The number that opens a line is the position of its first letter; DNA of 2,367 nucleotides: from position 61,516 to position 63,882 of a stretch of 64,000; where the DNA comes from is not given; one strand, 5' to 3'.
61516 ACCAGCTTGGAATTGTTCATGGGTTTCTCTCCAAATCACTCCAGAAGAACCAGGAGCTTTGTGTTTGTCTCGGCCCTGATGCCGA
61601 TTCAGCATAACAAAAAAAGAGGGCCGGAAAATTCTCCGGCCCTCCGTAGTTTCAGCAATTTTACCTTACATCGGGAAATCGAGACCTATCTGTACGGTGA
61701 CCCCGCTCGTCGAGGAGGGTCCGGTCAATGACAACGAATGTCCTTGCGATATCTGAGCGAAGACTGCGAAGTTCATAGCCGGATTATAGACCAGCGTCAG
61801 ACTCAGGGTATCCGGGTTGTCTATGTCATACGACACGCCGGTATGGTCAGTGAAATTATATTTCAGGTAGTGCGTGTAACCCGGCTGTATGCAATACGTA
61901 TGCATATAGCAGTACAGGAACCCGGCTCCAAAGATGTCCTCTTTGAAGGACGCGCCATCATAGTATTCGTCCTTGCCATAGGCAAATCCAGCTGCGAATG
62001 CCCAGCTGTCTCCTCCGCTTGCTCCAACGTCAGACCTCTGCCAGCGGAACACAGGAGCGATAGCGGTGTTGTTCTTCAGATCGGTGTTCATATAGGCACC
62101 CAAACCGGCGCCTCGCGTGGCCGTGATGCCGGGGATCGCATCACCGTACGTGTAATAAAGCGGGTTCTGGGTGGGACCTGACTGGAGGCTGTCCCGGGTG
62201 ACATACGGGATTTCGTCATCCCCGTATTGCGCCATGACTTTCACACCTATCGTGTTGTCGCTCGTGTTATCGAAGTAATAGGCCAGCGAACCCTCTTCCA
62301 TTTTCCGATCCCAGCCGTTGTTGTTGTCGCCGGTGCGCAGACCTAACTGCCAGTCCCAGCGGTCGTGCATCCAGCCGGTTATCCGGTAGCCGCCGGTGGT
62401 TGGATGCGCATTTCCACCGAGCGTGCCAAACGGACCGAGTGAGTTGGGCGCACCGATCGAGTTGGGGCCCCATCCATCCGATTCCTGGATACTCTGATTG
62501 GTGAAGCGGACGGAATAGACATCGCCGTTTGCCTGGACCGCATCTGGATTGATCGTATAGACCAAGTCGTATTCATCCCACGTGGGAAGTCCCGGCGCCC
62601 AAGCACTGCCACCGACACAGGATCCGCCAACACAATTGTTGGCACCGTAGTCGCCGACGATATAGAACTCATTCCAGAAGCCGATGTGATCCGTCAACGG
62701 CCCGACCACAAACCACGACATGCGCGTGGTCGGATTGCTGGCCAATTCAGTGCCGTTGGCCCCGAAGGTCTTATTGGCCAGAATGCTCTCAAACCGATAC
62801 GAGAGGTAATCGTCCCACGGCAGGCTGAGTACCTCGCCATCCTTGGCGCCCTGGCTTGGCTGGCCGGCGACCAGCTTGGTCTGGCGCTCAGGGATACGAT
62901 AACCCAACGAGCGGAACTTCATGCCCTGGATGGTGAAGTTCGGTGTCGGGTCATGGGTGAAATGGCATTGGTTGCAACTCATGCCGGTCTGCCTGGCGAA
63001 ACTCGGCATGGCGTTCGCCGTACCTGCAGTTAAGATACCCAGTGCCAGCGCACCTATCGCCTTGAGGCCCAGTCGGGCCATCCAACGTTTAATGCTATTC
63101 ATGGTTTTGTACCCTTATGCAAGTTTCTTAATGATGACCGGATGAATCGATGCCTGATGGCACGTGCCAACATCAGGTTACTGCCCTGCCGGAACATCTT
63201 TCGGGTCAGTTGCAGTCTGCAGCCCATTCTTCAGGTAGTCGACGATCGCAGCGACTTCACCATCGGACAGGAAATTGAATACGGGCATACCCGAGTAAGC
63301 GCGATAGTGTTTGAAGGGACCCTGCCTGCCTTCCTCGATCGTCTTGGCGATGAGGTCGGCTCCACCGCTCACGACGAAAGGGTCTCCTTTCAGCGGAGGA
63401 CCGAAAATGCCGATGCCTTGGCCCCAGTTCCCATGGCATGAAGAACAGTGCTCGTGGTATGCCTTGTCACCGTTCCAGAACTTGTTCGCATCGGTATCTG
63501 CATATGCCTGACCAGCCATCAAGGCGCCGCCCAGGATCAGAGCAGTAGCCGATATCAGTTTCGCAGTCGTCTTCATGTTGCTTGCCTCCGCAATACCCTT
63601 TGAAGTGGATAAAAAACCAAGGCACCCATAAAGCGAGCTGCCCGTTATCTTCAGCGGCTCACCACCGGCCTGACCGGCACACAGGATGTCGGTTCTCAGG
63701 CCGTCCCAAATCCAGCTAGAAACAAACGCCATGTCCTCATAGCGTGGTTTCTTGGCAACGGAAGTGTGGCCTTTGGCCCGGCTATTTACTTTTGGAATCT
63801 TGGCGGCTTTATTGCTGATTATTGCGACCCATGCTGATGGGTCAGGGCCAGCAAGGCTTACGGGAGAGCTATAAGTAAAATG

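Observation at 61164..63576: Cytochrome c / Cyc2-like cytochrome-porin / cytochrome c module: candidate outer-membrane electron conduit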

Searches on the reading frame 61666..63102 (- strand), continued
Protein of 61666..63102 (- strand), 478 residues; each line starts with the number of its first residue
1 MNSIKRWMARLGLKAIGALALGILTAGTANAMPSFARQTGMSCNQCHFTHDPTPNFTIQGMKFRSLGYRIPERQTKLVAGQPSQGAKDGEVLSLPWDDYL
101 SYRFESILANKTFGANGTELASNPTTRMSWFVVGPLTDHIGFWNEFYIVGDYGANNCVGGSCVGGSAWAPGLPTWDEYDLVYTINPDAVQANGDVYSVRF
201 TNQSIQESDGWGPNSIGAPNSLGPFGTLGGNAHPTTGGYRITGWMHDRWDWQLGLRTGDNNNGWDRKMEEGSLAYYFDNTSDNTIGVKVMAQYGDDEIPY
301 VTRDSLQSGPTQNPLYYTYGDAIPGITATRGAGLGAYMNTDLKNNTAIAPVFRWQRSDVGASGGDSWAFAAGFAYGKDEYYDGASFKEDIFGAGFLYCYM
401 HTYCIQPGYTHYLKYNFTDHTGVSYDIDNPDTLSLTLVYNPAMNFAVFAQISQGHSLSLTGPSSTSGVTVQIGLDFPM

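Call 78: search_protein_families(library=ncbifam, proteins=[L089:10193-11272:-, L089:7113-7562:+, L089:11453-11746:+, L089:5923-7089:+, L084:8140-9063:-], max_evalue=0.001)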
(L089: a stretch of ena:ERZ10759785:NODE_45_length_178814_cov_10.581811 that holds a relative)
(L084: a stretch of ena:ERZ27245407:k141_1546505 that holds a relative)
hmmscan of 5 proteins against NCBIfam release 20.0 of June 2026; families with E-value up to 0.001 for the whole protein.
L089:10193-11272:- (359 aa): 13 families
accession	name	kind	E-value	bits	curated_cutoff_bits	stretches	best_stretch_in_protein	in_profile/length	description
NF009523.0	PRK12884.1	equivalog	5.6e-14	52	269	1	55-349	3-274/279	prenyltransferase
NF004751.0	PRK06080.1-3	equivalog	8.6e-13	48.5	264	1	54-338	8-279/296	1,4-dihydroxy-2-naphthoate polyprenyltransferase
NF004749.0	PRK06080.1-1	equivalog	1.7e-12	47.2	277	1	55-315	18-268/311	1,4-dihydroxy-2-naphthoate polyprenyltransferase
TIGR02235.1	menA_cyano-plnt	equivalog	3.5e-12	46.2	225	1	59-332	2-262/285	2-carboxy-1,4-naphthoquinone phytyltransferase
NF004750.0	PRK06080.1-2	equivalog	1e-11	44.8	346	1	55-345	5-287/301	1,4-dihydroxy-2-naphthoate polyprenyltransferase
NF004754.0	PRK06080.1-6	equivalog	1.2e-11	44.5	522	1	55-332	8-277/308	1,4-dihydroxy-2-naphthoate polyprenyltransferase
NF004753.0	PRK06080.1-5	equivalog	1.4e-10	40.9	555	1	94-326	54-273/312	1,4-dihydroxy-2-naphthoate polyprenyltransferase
NF004617.0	PRK05951.1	equivalog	7.3e-08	31.9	239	1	74-303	29-253/306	prenyltransferase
NF009926.0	PRK13387.1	equivalog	2.6e-07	30.1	316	1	60-217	7-157/317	1,4-dihydroxy-2-naphthoate polyprenyltransferase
NF009058.0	PRK12392.1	subfamily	8.6e-07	28.3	494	1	111-287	71-239/333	bacteriochlorophyll c synthase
NF005742.0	PRK07566.1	equivalog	8.8e-07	28.3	313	1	108-308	82-268/315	chlorophyll synthase ChlG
TIGR00751.1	menA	equivalog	1e-05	25.2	102.15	1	69-339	6-268/284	1,4-dihydroxy-2-naphthoate octaprenyltransferase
NF004752.0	PRK06080.1-4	subfamily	2.8e-05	23.9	289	1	60-222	7-163/300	1,4-dihydroxy-2-naphthoate polyprenyltransferase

L089:7113-7562:+ (149 aa): 3 families
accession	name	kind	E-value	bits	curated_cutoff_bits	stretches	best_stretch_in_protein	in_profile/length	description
TIGR02657.1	amicyanin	equivalog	4.6e-10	39.8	110.2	1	76-147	11-81/83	amicyanin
TIGR02656.1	cyanin_plasto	equivalog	2.4e-06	27.9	87.85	1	71-146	12-96/99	plastocyanin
TIGR03102.1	halo_cynanin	subfamily_domain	7.5e-06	26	93.8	1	70-147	36-113/115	halocyanin domain-containing protein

L089:11453-11746:+ (97 aa): 0 families

L089:5923-7089:+ (388 aa): 0 families

L084:8140-9063:- (307 aa): 30 families (the best 25 are shown)
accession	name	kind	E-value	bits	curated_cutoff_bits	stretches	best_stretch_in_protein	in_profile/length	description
NF007860.0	PRK10572.1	equivalog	1.4e-18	66.8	208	1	141-302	128-288/292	arabinose operon transcriptional regulator AraC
NF047788.1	TransRegPocR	equivalog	2.8e-18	66.2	500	1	187-302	179-294/296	transcriptional regulator PocR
NF006902.0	PRK09393.1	equivalog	4.7e-18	65.4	425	1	196-302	219-325/327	transcriptional regulator FtrA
NF047455.1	TF_Staph_AryK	equivalog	5.9e-18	64.5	850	1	78-303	41-263/759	transcriptional regulator AryK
TIGR04094.1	adjacent_YSIRK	equivalog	2.6e-17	62.8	200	1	191-296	279-383/383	YSIRK-targeted surface antigen transcriptional regulator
NF052371.1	TransRegGbdRPseu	equivalog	1.3e-15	57.3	480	1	197-301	225-329/365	choline metabolism transcriptional regulator GbdR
NF010028.0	PRK13503.1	equivalog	2.2e-15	56.8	288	1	136-301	112-275/278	HTH-type transcriptional activator RhaS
NF012144.2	ramA_TF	equivalog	6.9e-14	52.2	180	1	201-299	9-107/108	RamA family antibiotic efflux transcriptional regulator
NF007693.0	PRK10371.1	equivalog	4.8e-13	49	253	1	200-301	201-302/309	transcriptional regulator MelR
NF007584.0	PRK10219.1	equivalog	1.2e-12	48.1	174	1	200-297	8-105/107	superoxide response transcriptional regulator SoxS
NF049968.1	QhpR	equivalog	1.6e-12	47.1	250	1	196-296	184-284/284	AraC-like transcriptional regulator QhpR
NF010025.2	PRK13500.1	equivalog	4.2e-12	46.2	525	1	144-301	129-280/282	HTH-type transcriptional activator RhaR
NF007243.0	PRK09685.1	equivalog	5.5e-12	45.7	199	1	165-299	172-302/303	transcriptional regulator FeaR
NF033869.1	viru_reg_Rsp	equivalog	1.1e-11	43.9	400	1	198-303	148-253/701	AraC family transcriptional regulator Rsp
NF049932.1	TranspRegBtr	equivalog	1.4e-11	43.7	900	1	199-297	166-264/531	bacillibactin transport transcriptional regulator Btr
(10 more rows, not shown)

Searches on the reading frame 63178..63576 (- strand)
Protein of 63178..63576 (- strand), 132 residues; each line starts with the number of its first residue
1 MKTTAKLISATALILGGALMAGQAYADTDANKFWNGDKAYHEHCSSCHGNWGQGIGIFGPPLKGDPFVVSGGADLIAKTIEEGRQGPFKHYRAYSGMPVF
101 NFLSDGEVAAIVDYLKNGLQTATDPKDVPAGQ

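Call 63: search_solved_structures(query=window:63178-63576:-, max_evalue=0.001)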
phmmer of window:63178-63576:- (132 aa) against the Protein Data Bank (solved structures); distinct sequences matched with E-value up to 0.001: 14.
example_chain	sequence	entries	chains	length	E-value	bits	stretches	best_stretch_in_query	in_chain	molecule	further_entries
8gy2_B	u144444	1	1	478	1.6e-08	38.2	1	36-119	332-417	Alcohol dehydrogenase (quinone), cytochrome c subunit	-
9x0q_B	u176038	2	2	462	3.5e-07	33.8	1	36-119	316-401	Alcohol dehydrogenase (quinone), cytochrome c subunit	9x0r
6xkx_p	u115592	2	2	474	1.2e-06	32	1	31-116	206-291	Cbb3-type cytochrome c oxidase subunit CcoP,Cytochrome c-type cyt cy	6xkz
8snh_G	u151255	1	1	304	1.5e-06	31.7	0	35-100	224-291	Cbb3-type cytochrome c oxidase subunit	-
6xkw_p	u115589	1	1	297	1.6e-06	31.7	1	32-115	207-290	Cbb3-type cytochrome c oxidase subunit CcoP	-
9g83_v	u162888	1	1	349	7e-06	29.6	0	36-114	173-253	Cbb3-type cytochrome c oxidase subunit CcoP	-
3mk7_C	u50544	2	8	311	1.7e-05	28.3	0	28-98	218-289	Cytochrome c oxidase, cbb3-type, subunit P | Cbb3-type cytochrome c oxidase subunit CcoP1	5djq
5lo9_A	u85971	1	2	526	3.4e-05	27.3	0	15-62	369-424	Cytochrome C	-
2fwl_A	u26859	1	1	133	0.00013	25.5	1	36-117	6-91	Cytochrome c-552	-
1foc_A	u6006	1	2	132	0.00013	25.5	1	36-117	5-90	CYTOCHROME RC557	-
1c52_A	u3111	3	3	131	0.00014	25.4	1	36-118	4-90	CYTOCHROME-C552 | Cytochrome c-552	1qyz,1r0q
1dt1_A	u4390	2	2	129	0.00016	25.2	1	37-118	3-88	CYTOCHROME C552 | Cytochrome c-552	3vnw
2zoo_A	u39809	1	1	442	0.00026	24.5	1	34-121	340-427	Probable nitrite reductase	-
8smr_G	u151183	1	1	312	0.00083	22.9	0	35-96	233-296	Cbb3-type cytochrome c oxidase subunit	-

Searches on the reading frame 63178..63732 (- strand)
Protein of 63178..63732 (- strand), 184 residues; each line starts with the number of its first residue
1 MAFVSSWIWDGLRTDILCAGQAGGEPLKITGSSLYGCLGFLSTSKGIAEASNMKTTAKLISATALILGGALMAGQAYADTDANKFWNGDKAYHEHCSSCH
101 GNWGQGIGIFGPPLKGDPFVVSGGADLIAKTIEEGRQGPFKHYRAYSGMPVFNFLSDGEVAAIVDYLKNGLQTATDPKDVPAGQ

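Call 3: search_protein_families(library=pfam, proteins=[window:63178-63732:-], max_evalue=0.1)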
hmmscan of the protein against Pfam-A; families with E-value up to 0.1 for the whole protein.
window:63178-63732:- (184 aa): 2 families
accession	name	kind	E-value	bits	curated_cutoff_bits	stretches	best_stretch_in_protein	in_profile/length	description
PF00034.26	Cytochrom_C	-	1.9e-11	45.6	21.3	1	87-169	3-88/90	Cytochrome c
PF13442.11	Cytochrome_CBB3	-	1.2e-08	35.6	27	1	87-167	5-68/68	Cytochrome C oxidase, cbb3-type, subunit III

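Call 4: search_protein_families(library=ncbifam, proteins=[window:63178-63732:-], max_evalue=0.1)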
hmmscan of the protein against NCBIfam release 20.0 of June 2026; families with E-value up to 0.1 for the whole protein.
window:63178-63732:- (184 aa): 10 families
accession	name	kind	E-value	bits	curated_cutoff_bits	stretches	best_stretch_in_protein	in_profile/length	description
TIGR00782.1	ccoP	equivalog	9e-10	38.3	179.95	1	87-182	109-205/285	cytochrome-c oxidase, cbb3-type subunit III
NF050122.1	bc1_QcrC_actin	exception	0.00011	21.6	200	1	70-116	20-71/253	cytochrome bc1 complex diheme cytochrome c subunit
NF011054.0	PRK14486.1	equivalog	0.00027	20.6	447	1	76-169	206-289/294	putative bifunctional cbb3-type cytochrome c oxidase subunit II/cytochrome c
NF045773.1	cytochro_C550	exception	0.0017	18.3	125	1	81-136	45-96/118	cytochrome c550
NF045774.1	cytochro_C551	exception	0.0044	17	118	1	62-137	11-87/110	cytochrome c551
TIGR04494.1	c550_PedF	equivalog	0.0083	16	122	1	67-118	33-83/133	cytochrome c-550 PedF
TIGR03872.1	cytochrome_MoxG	equivalog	0.01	16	147.8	1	74-117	33-74/133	cytochrome c(L), periplasmic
TIGR04485.1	thiosulf_SoxX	equivalog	0.015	16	61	1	96-168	5-76/78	sulfur oxidation c-type cytochrome SoxX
NF040606.1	CytoC_perox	subfamily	0.047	12.9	150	0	77-103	290-316/524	di-heme-cytochrome C peroxidase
TIGR03874.1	4cys_cytochr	equivalog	0.067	12.9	161.75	0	86-117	34-64/143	c-type cytochrome, methanol metabolism-related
